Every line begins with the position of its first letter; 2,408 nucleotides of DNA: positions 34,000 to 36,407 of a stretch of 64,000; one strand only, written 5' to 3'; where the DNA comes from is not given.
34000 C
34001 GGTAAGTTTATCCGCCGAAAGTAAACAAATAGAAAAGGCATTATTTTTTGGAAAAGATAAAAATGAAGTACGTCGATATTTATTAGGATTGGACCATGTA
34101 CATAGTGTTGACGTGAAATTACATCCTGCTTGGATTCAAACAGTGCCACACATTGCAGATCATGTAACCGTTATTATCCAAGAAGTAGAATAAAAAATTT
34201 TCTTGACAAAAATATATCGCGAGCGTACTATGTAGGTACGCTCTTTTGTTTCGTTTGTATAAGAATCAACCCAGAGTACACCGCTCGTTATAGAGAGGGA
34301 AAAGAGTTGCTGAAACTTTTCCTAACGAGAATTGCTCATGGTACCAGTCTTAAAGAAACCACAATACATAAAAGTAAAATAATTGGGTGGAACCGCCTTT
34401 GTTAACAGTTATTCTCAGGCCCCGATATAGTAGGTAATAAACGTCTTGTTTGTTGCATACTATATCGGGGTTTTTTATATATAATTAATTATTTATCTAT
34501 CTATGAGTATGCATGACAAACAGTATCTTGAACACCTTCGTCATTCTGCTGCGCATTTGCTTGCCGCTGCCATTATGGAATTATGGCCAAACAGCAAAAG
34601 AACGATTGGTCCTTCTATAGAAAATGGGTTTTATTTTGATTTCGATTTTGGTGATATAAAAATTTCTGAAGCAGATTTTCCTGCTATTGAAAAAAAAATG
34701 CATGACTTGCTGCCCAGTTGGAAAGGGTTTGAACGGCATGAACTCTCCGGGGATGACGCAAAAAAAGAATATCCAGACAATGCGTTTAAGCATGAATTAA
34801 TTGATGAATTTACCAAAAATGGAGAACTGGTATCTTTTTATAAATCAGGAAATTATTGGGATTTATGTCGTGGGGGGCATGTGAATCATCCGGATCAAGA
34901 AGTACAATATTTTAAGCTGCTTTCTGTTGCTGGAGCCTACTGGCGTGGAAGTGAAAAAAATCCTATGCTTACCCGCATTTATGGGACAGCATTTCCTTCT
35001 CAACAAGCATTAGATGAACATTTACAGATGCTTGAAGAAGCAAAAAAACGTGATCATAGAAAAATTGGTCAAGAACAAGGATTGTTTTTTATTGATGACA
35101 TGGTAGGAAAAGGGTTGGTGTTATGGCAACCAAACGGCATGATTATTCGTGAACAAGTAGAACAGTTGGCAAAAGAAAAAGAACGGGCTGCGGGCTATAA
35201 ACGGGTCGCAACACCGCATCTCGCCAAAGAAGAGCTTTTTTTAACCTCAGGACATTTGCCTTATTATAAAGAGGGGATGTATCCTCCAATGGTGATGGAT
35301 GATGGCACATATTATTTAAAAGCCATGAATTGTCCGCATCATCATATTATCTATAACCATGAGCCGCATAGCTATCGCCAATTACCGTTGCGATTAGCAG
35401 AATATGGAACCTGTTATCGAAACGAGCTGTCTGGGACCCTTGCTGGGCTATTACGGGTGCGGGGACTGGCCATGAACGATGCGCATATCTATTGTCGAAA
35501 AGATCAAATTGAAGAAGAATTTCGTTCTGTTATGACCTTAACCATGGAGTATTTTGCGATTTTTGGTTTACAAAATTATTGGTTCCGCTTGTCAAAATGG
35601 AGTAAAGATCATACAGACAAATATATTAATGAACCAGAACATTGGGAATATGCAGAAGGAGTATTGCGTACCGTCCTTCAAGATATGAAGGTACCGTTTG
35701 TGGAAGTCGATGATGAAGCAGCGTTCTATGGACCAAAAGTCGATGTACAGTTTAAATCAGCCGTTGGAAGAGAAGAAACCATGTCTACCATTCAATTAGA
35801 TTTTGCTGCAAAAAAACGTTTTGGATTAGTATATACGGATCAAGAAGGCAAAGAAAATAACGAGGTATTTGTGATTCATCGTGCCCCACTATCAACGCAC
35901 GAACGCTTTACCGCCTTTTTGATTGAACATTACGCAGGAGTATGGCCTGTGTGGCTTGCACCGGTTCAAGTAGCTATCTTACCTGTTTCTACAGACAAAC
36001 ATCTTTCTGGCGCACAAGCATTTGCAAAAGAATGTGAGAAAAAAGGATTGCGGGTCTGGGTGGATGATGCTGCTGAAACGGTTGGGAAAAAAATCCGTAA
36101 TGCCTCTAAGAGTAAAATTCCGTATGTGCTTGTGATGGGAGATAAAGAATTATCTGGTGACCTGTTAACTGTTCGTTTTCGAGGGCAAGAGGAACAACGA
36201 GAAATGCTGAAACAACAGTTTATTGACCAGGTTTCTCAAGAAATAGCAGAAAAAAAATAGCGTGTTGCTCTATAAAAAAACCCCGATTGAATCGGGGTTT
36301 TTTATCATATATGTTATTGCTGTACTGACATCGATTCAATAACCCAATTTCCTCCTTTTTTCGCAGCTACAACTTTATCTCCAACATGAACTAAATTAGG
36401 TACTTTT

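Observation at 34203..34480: T-box riboswitch leader with threonine specifier upstream of thrS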

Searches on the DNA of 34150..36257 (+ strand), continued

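Call 33: search_with_rna_model(model_id=R1, sources=[L001, L002, L003, L004, L005, L006, L007, L008, L009, L010, L011, L012, L013, L014, L015, L016, L017, L018, L019, L020, L021, L022, L023, L024, L025, L026, L027, L028, L029, L030, L031, L032, L033, L034, L035, L036, L037, L038, L039, L040, L041, L042, L043, L044, L045, L046, L047, L048, L049, L050, L051, L052, L053, L054, L055, L056, L057, L058, L059, L060, L061, L062, L063, L064, L065, L066, L067, L068, L069, L070, L071, L072, L073, L074, L075, L076, L077, L078, L079, L080], max_evalue=0.01)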
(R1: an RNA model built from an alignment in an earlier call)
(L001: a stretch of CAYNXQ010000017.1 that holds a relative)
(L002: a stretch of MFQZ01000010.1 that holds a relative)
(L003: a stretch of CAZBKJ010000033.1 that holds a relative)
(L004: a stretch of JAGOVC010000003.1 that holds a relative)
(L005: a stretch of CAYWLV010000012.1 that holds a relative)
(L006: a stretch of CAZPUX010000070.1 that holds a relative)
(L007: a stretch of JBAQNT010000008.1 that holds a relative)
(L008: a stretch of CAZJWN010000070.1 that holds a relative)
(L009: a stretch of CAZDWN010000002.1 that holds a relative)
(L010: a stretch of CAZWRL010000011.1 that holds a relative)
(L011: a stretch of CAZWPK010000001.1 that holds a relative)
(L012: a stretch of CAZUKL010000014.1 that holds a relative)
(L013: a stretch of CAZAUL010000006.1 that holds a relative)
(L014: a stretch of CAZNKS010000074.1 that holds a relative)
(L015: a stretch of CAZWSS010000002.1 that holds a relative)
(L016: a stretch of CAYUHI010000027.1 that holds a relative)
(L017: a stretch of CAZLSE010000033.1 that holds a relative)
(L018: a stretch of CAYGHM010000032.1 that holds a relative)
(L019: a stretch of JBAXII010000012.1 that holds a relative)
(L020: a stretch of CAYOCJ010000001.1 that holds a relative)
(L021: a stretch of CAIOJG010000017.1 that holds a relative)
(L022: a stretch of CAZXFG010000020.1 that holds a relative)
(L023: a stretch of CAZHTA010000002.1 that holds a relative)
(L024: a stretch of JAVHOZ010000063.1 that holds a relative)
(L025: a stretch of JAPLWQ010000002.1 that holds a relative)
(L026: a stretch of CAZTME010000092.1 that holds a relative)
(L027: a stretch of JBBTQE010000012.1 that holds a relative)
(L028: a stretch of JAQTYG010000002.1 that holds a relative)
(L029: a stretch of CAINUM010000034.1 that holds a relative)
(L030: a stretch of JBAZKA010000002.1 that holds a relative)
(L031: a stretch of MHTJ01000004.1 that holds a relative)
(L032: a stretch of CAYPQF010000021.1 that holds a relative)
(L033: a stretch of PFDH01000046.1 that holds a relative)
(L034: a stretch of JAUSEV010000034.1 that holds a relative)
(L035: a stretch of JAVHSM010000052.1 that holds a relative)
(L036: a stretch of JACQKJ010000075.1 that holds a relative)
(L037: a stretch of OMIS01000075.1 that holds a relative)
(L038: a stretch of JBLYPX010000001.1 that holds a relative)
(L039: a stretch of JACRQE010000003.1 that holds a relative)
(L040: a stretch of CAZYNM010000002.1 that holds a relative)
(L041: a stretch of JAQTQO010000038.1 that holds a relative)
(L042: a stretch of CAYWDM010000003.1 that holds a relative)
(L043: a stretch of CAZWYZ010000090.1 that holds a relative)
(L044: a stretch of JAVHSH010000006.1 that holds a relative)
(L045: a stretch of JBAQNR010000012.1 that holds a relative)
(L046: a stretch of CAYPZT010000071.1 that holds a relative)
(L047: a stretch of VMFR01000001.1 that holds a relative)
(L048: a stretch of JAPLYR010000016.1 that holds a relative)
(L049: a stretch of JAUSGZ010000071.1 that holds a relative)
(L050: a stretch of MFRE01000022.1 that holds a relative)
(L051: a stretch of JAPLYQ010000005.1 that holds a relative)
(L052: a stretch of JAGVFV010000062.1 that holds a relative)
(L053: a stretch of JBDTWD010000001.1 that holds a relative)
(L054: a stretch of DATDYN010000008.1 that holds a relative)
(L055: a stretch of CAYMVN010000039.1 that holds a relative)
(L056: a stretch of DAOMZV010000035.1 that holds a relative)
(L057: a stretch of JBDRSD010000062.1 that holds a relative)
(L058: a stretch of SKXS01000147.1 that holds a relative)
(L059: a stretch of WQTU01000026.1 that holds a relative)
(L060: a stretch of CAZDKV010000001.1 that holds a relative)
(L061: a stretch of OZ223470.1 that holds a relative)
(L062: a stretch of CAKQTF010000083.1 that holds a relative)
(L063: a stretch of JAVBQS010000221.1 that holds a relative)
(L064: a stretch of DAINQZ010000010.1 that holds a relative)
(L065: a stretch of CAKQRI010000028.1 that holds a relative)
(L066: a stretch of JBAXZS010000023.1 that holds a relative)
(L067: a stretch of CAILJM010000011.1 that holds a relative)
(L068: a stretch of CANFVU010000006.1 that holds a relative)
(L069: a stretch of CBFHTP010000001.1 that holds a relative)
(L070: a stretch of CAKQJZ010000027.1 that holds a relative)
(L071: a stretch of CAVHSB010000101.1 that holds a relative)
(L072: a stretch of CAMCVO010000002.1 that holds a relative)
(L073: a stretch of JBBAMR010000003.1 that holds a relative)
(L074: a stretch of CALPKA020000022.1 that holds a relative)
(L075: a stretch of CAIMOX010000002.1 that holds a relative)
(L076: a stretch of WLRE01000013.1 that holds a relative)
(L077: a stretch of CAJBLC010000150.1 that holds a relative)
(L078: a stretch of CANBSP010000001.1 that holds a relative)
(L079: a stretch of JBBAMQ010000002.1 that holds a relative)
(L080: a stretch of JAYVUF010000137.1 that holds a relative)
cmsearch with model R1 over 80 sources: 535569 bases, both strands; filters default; matches with E-value up to 0.01: 8.
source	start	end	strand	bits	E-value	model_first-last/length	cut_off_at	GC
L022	2823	2950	+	131.2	6.1e-27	1-127/127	no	0.52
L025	2777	2901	+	117.5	7.5e-24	1-127/127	no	0.45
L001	2805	2926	+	109.1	5.9e-22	1-127/127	no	0.5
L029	2297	2408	+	55.2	7.5e-10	1-127/127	no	0.4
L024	2769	2881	+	45.9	9.1e-08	1-127/127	no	0.44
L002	2131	2282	+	40.1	1.8e-06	1-127/127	no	0.49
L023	2275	2384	+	30.7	0.00023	1-127/127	no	0.47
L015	2855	2897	+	28.3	0.00081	84-126/127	no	0.56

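Call 34: search_with_rna_model(model_id=R1, sources=[L081, L082, L083, L084, L085, L086, L087, L088, L089, L090, L091, L092, L093, L094, L095, L096, L097, L098, L099, L100, L101, L102, L103, L104, L105, L106, L107, L108, L109, L110, L111, L112, L113, L114, L115, L116, L117, L118, L119, L120, L121, L122, L123, L124, L125, L126, L127, L128, L129, L130, L131, L132, L133, L134, L135, L136, L137, L138, L139, L140, L141, L142, L143, L144, L145, L146, L147, L148, L149, L150, L151, L152, L153, L154, L155, L156, L157, L158, L159, L160], max_evalue=0.01)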
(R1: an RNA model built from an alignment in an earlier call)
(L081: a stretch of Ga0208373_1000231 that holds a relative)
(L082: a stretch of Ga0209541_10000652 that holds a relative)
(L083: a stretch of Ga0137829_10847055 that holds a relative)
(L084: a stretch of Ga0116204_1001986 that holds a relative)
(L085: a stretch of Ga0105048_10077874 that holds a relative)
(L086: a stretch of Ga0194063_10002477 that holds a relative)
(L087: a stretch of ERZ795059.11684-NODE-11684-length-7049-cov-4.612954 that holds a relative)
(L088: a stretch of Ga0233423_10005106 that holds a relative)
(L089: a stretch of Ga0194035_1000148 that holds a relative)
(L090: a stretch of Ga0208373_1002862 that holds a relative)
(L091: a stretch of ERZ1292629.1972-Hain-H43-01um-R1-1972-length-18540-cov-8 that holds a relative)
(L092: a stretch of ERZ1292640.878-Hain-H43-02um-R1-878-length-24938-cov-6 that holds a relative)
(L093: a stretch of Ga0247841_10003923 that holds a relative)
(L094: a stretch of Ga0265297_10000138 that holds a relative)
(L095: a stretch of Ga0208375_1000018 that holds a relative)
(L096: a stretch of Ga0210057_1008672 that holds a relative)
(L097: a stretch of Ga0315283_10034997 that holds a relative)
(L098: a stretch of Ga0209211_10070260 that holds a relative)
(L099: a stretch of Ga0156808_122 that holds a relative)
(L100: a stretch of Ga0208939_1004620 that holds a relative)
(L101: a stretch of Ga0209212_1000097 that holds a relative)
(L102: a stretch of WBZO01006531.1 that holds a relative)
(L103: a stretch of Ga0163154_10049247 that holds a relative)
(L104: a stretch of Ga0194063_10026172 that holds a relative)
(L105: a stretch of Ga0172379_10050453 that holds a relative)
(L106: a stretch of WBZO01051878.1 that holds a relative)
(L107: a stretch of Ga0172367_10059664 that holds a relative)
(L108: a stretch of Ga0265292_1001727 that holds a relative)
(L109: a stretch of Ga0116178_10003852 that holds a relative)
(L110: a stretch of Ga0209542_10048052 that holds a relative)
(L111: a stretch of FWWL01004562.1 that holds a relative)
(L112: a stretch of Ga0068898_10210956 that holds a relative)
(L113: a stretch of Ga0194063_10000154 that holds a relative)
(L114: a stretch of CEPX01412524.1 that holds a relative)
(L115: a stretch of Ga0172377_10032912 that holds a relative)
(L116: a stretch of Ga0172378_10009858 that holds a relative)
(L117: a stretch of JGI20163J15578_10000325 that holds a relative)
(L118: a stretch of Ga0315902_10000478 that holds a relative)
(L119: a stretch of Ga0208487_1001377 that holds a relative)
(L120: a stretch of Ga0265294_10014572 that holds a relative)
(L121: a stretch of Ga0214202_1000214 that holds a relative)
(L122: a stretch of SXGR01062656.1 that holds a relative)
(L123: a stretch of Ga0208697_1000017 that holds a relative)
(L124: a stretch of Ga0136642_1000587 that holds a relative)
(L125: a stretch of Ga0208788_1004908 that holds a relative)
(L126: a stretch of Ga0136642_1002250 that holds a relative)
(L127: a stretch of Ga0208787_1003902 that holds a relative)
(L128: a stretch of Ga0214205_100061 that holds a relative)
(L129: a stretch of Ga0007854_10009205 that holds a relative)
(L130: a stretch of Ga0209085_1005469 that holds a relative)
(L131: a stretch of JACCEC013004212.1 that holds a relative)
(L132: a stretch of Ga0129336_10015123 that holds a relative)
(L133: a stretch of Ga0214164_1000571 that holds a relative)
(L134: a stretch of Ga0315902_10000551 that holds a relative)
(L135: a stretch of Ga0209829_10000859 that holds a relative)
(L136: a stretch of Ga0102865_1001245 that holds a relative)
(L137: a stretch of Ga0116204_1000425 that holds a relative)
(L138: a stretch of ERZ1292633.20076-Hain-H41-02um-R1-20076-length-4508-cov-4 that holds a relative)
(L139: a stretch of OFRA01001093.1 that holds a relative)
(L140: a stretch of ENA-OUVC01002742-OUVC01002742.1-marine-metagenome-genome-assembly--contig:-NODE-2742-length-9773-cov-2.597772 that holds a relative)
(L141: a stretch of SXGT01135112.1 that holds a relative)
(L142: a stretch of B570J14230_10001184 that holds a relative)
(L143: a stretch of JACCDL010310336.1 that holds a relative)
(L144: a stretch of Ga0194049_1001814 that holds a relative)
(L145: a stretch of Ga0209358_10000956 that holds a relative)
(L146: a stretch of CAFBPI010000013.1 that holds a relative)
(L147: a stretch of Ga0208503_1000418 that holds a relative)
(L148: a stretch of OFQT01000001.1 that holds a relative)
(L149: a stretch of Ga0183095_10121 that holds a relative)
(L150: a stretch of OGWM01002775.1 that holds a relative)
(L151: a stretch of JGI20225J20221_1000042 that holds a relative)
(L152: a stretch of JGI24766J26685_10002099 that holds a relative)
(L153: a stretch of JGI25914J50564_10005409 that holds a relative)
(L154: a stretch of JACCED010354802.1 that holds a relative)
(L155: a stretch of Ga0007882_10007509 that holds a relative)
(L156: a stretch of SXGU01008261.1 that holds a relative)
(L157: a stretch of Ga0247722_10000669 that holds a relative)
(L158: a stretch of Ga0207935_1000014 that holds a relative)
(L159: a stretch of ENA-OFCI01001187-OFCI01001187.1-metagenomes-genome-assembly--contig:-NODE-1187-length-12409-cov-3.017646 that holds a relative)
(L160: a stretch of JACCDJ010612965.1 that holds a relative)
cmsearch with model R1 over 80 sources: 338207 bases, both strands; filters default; matches with E-value up to 0.01: 9.
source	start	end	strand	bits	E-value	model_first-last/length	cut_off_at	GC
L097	1145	1284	+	120.7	8.9e-25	1-127/127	no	0.49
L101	739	876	+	117.5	4.6e-24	1-127/127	no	0.43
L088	1305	1441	+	111.4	1.1e-22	1-127/127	no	0.53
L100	702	842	+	108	6.3e-22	1-127/127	no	0.4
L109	746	886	+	108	6.3e-22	1-127/127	no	0.4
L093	769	863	+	48.2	1.7e-08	1-127/127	no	0.48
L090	1354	1443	+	40.1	1.1e-06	1-127/127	no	0.43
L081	631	782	+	40.1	1.1e-06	1-127/127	no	0.49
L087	681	804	+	24.3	0.004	1-127/127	no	0.44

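Call 55: search_with_rna_model(model_id=R1, sources=[L161, L162, L163, L164], max_evalue=0.01, show_alignments=4)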
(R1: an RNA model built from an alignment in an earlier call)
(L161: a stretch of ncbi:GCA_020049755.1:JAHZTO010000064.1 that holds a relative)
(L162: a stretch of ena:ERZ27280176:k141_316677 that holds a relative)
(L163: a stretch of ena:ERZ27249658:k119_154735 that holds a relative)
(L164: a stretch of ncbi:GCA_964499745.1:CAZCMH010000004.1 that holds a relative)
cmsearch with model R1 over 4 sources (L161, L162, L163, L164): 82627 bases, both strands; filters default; matches with E-value up to 0.01: 4.
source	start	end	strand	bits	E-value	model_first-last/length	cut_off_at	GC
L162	8952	9082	+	93.4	3e-19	1-127/127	no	0.47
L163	9836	9931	+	53.8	2.3e-10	1-127/127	no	0.43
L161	9694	9790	+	53.3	3e-10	1-127/127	no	0.41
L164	9662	9857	+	48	4.7e-09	1-127/127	no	0.42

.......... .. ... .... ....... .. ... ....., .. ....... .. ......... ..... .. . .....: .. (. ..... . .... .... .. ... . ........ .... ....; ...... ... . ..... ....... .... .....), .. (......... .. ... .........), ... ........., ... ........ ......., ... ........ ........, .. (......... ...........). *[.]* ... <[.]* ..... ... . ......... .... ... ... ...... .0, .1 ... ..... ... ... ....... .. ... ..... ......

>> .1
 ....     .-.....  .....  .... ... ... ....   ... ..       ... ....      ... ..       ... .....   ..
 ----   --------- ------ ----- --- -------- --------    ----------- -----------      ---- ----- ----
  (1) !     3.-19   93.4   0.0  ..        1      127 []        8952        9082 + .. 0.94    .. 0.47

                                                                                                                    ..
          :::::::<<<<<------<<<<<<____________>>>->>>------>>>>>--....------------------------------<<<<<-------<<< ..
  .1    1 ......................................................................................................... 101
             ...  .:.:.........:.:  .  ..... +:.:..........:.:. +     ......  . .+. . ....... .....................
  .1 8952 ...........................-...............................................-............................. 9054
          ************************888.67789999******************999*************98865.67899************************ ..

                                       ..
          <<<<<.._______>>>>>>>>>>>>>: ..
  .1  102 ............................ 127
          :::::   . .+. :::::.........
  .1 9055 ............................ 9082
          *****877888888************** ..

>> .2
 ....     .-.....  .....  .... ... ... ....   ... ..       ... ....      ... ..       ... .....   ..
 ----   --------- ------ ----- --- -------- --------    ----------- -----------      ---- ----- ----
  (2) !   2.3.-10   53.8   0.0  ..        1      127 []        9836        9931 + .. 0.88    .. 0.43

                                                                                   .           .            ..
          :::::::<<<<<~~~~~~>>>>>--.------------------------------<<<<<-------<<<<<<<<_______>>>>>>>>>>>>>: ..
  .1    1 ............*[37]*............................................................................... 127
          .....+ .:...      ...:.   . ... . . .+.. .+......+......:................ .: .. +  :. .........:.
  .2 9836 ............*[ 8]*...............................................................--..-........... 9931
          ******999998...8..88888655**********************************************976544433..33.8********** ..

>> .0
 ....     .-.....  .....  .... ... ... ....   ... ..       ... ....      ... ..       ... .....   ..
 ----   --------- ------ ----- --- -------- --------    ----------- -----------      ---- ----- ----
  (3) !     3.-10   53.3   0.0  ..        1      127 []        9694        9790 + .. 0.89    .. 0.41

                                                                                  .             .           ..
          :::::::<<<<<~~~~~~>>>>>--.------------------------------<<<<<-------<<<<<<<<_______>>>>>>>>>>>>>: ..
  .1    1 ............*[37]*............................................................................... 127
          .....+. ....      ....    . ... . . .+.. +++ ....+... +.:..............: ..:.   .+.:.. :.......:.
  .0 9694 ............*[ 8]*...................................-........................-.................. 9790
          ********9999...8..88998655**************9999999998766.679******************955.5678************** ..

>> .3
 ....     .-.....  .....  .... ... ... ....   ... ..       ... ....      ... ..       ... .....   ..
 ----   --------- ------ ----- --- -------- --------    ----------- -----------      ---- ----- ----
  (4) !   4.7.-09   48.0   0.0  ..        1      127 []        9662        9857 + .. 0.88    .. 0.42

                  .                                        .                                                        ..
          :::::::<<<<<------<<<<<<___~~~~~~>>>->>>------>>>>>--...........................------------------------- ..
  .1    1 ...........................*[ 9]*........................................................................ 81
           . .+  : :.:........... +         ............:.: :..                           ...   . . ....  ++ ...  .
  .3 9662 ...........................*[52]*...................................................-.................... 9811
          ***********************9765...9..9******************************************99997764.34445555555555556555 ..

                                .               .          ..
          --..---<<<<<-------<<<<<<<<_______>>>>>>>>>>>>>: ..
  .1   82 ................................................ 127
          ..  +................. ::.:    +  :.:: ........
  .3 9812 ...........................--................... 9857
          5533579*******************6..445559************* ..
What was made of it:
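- In 167 related loci it hits only sites upstream of thrS or a thrS operon (calls 33, 34, 55).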

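Call 61: search_rna_families(source=L164, start=9606, end=10003, threshold=evalue, max_evalue=1, show_alignments=1)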
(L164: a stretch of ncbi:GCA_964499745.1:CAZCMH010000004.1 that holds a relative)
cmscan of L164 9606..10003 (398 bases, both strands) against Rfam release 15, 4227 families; matches with E-value up to 1: 11.
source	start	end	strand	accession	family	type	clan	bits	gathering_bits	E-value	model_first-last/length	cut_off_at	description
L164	9853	9974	+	RF04312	trpB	Cis-reg;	-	33.3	59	0.0056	1-107/107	no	trpB ncRNA motif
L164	9844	9907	+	RF01413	miR-430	Gene; miRNA;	CL00096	29.4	47.3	0.0017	1-70/70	no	miR-430 microRNA precursor family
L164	9661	9858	+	RF00230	T-box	Cis-reg; leader;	-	27.7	93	0.00019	1-219/219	no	T-box leader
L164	9817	9908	+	RF00042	CopA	Gene; antisense;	-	26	60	0.014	1-92/92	no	CopA-like RNA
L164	9843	9908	+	RF04174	MIR4208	Gene; miRNA;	-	25.9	140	0.073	1-191/191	no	MIR4208 microRNA precursor family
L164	9762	9909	+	RF00514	His_leader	Cis-reg; leader;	-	23.8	49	0.08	1-126/126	no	Histidine operon leader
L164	9851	9899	-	RF00639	mir-515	Gene; miRNA;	CL00096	21.3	68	0.095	1-87/87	no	mir-515 microRNA precursor family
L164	9850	9900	+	RF04133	MIR2646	Gene; miRNA;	-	20.8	245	0.021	1-256/256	no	MIR2646 microRNA precursor family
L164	9849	9903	+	RF04106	mir-1303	Gene; miRNA;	-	19.6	107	0.35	1-85/85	no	mir-1303 microRNA precursor family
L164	9850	9900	-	RF04133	MIR2646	Gene; miRNA;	-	17.2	245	0.17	1-256/256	no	MIR2646 microRNA precursor family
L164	9857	9938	+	RF01761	wcaG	Cis-reg;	-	17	42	0.8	1-98/98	no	wcaG RNA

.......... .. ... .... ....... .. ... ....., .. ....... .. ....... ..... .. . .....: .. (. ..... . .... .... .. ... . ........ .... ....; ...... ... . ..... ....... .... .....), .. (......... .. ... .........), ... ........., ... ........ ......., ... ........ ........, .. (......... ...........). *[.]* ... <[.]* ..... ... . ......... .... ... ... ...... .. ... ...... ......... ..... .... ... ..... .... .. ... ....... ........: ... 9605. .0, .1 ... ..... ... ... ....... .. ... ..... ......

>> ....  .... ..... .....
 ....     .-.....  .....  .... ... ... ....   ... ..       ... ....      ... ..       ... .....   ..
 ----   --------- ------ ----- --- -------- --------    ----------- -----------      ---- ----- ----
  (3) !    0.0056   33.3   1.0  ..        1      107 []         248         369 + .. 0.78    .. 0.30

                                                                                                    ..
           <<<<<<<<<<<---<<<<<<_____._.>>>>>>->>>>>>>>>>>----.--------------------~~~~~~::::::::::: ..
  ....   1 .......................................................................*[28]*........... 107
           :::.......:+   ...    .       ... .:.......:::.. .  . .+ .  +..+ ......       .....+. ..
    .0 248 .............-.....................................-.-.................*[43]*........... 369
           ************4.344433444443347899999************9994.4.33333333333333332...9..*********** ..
